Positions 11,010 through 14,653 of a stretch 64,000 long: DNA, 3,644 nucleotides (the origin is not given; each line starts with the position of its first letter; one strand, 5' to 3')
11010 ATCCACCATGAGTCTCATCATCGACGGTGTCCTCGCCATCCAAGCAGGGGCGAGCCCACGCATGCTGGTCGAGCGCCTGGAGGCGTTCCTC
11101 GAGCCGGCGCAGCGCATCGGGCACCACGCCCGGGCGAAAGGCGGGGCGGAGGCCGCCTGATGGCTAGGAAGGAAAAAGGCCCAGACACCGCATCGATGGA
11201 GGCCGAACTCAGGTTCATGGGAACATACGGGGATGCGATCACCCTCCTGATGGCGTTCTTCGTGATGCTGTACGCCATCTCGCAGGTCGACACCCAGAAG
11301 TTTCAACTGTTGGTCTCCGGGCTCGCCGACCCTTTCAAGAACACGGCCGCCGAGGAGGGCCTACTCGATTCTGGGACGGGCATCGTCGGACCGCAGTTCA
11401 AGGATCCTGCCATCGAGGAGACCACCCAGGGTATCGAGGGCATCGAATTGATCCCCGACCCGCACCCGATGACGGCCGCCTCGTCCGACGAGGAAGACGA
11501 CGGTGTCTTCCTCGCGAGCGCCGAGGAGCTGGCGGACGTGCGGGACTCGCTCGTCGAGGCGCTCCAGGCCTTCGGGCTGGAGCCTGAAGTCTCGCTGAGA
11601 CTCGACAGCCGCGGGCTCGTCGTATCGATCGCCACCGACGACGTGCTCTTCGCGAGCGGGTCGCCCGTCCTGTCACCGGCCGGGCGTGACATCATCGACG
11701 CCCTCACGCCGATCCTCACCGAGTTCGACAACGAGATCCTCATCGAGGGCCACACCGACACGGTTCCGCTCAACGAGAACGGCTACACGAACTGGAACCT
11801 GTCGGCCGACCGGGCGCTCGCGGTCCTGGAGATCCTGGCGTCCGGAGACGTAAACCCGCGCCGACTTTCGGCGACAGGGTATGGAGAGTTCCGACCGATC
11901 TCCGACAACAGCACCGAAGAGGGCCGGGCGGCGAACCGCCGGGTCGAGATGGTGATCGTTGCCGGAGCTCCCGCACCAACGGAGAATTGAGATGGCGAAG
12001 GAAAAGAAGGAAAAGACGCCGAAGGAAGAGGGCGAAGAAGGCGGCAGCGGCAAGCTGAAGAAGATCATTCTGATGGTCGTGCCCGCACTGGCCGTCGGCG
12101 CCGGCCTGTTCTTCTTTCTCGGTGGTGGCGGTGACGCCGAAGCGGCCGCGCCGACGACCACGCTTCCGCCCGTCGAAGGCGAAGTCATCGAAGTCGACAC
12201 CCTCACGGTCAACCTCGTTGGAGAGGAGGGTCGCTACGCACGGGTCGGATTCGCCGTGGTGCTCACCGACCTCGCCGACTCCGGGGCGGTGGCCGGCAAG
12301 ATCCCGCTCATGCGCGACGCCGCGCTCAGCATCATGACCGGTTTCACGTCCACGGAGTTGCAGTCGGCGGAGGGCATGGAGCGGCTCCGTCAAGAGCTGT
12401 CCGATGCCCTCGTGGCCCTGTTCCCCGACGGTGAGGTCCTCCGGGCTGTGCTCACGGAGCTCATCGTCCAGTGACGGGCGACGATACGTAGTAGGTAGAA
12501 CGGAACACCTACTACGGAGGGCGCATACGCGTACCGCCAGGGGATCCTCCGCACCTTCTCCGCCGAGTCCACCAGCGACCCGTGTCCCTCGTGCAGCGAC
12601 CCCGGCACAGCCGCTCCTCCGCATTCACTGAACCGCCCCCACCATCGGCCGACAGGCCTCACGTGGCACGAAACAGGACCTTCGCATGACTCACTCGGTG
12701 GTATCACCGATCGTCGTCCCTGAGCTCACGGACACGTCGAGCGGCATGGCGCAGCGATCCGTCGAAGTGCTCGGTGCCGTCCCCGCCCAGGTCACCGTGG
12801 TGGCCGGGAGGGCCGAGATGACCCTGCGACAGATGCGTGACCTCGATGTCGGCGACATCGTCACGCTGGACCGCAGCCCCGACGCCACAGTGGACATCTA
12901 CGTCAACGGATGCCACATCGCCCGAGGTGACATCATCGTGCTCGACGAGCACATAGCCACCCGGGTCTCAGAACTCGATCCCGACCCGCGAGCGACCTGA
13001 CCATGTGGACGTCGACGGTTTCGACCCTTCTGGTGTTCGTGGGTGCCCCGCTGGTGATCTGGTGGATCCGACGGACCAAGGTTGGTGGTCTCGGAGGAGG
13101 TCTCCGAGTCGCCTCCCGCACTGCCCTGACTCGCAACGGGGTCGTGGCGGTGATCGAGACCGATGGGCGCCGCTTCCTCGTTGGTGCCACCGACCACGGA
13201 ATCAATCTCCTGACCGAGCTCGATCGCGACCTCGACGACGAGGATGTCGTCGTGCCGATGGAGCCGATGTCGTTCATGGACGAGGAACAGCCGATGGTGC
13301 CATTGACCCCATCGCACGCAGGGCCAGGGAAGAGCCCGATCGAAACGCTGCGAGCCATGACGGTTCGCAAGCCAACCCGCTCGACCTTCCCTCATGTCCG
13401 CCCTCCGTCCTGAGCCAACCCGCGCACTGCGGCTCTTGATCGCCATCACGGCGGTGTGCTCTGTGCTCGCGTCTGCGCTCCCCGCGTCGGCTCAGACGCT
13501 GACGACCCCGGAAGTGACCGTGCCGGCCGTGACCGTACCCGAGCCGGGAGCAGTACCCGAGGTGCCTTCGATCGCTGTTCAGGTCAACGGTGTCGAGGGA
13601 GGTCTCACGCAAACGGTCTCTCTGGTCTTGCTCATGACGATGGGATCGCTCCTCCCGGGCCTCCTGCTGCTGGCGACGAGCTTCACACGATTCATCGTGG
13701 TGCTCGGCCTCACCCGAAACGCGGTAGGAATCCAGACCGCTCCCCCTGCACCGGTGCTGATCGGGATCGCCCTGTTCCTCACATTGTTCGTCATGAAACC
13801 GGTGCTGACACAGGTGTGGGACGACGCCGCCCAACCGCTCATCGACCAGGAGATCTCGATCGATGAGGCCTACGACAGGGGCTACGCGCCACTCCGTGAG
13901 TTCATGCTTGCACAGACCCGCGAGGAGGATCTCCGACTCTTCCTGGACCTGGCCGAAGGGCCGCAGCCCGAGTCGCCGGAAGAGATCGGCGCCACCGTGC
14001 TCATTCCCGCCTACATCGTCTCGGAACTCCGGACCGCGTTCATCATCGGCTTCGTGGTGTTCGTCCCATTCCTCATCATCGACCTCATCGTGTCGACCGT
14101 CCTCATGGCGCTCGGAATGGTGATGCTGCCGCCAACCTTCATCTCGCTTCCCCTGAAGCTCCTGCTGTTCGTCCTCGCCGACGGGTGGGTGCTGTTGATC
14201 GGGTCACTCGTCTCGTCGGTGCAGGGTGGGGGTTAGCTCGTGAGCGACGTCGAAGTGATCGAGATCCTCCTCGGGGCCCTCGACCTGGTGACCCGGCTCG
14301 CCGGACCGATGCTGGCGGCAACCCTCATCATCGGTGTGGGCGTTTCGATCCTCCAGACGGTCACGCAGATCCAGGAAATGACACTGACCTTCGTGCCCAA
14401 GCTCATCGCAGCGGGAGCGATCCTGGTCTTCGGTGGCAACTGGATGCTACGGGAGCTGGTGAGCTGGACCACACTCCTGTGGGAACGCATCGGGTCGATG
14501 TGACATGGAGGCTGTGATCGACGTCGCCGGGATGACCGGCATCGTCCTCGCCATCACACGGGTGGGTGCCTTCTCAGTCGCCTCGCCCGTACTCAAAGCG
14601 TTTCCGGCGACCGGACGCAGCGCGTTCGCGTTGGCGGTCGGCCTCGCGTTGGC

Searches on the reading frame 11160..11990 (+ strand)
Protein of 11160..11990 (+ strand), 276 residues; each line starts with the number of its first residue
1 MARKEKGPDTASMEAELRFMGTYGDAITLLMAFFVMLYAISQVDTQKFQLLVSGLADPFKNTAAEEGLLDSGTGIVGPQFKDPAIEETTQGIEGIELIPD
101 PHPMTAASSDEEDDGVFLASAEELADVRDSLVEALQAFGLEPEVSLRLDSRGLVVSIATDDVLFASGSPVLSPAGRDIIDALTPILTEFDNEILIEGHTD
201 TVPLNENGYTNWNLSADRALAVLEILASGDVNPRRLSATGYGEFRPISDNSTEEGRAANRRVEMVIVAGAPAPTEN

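Call 29: search_protein_families(library=pfam, proteins=[window:11160-11990:+], max_evalue=0.01)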
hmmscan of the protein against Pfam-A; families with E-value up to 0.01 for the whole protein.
window:11160-11990:+ (276 aa): 2 families
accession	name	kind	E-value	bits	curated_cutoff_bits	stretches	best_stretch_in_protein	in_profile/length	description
PF00691.25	OmpA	-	2.8e-19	69.7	27.2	1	163-260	1-98/98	OmpA family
PF13677.11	MotB_plug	-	4e-16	58.8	24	1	4-59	3-58/58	Membrane MotB of proton-channel complex MotA/MotB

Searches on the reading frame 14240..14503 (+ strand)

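Call 3: search_protein_families(library=pfam, proteins=[window:14240-14503:+])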
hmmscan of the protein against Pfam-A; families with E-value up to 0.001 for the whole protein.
window:14240-14503:+ (87 aa): 2 families
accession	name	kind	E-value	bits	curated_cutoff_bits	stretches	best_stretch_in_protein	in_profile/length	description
PF01313.24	Bac_export_3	-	1.1e-24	86.6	25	1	6-77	2-73/74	Bacterial export proteins, family 3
PF05552.17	MS_channel_1st_1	-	0.00019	21.7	22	1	41-65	3-27/50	Mechanosensitive ion channel, conserved TM helix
